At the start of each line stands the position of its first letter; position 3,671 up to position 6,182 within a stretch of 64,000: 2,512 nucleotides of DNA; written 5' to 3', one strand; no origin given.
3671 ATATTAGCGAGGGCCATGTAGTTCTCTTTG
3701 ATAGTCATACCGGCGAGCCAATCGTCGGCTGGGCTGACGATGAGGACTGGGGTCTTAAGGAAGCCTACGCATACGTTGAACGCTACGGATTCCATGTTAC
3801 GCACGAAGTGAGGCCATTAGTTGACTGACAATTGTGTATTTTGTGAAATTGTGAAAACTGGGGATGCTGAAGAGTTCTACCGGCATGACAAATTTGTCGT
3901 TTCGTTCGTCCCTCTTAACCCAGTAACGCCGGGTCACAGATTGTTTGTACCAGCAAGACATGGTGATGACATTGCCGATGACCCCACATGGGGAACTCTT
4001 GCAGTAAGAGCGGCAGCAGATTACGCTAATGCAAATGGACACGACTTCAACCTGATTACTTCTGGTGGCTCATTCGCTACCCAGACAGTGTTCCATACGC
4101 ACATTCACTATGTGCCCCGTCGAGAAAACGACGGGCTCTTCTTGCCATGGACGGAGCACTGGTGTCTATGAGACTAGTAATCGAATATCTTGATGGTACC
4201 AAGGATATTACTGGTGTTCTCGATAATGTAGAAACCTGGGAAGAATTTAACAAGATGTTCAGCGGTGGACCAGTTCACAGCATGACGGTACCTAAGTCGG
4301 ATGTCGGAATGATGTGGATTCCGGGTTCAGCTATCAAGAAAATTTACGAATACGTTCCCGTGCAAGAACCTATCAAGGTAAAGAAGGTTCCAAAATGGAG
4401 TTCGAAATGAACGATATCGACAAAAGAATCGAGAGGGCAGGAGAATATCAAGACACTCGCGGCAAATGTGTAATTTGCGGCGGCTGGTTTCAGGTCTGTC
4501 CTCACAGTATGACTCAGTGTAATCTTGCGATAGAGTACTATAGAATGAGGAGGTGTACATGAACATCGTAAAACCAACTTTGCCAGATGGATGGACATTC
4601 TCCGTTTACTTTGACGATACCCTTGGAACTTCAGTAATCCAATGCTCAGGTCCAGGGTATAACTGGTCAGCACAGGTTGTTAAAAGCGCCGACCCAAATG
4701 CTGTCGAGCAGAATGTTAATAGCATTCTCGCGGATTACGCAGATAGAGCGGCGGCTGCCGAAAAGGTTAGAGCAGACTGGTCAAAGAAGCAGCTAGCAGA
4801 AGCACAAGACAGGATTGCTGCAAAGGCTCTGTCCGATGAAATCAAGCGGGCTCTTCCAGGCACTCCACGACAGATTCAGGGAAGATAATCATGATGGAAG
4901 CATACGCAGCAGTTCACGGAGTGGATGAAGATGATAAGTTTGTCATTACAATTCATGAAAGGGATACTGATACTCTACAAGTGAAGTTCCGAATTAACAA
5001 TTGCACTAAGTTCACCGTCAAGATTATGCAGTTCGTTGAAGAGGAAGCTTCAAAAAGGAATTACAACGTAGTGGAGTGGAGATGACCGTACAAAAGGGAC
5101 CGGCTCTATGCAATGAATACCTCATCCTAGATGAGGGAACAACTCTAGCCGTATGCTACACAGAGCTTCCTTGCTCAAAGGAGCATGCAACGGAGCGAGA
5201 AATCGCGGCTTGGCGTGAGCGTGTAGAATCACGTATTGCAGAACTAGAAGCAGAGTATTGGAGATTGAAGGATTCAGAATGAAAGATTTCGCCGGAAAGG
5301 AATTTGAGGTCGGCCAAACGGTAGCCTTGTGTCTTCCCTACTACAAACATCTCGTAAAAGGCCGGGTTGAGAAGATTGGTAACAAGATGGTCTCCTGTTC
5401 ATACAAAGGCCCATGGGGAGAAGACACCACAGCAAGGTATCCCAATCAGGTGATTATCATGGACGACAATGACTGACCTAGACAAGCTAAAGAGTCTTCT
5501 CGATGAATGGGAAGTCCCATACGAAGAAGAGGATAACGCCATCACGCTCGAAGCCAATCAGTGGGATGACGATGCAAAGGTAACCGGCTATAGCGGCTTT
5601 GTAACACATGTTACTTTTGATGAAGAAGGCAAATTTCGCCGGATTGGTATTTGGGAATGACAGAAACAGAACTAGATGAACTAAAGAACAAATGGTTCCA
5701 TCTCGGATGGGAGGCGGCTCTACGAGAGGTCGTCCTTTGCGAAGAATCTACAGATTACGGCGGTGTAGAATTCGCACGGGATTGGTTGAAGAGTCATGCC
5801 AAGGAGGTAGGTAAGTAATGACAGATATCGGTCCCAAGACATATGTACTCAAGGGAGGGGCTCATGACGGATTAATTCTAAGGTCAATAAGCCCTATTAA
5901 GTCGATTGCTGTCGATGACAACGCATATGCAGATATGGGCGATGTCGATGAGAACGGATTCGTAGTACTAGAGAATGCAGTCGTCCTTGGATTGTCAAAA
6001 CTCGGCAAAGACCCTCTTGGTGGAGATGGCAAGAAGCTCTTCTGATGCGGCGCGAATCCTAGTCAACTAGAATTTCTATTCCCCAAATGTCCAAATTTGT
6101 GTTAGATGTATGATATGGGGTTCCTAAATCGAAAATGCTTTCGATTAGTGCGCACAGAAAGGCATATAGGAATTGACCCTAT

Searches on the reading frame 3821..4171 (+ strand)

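Call 53: search_protein_families(library=pfam, max_evalue=0.001, proteins=[window:3821-4171:+])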
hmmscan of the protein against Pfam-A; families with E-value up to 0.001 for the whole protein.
window:3821-4171:+ (116 aa): 2 families
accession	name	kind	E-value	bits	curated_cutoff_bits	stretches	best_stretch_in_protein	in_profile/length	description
PF01230.28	HIT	-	3.3e-08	34.5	21.5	1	22-102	11-97/98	HIT domain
PF11969.13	DcpS_C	-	0.00037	21.4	24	0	4-98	1-100/114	Scavenger mRNA decapping enzyme C-term binding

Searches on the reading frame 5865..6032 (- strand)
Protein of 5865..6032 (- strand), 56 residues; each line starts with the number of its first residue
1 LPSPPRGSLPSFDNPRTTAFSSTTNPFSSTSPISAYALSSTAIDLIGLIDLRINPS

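Call 82: search_protein_families(library=pfam, alignment_id=A3, max_evalue=0.01)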
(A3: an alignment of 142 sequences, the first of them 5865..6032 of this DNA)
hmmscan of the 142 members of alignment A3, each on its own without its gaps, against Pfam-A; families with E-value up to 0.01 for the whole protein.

A. member 1, window:5865-6032:- (56 aa): 0 families

B. families by the number of members that match (of 142 scanned): 23 families
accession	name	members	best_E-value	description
PF25045.1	vWA_Ro60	1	7.6e-45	Ro60 vWA domain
PF13619.11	KTSC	1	2.4e-14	KTSC domain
PF00085.26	Thioredoxin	1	6.6e-14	Thioredoxin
PF16473.11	Rv2179c-like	1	1.4e-12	3'-5' exoribonuclease Rv2179c-like domain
PF02467.21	Whib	1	7.3e-12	Transcription factor WhiB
PF00565.23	SNase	1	1.5e-08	Staphylococcal nuclease homologue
PF04686.18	SsgA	1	1.7e-05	Streptomyces sporulation and cell division protein, SsgA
PF23359.1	Lsr2_DNA-bd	1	4.9e-05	Lsr2 DNA-binding domain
PF13519.12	VWA_2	1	6e-05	von Willebrand factor type A domain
PF00583.31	Acetyltransf_1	1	0.00015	Acetyltransferase (GNAT) family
PF05762.20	VWA_CoxE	1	0.00028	VWA domain containing CoxE-like protein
PF04756.19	OST3_OST6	1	0.00031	OST3 / OST6 family, transporter family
PF24203.1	Phage_ProQ_C_like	1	0.001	Phage ProQ C-terminal-like domain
PF12251.13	SNAPC3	1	0.002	snRNA-activating protein complex (SNAPc), subunit 3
PF13508.13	Acetyltransf_7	1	0.0021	Acetyltransferase (GNAT) domain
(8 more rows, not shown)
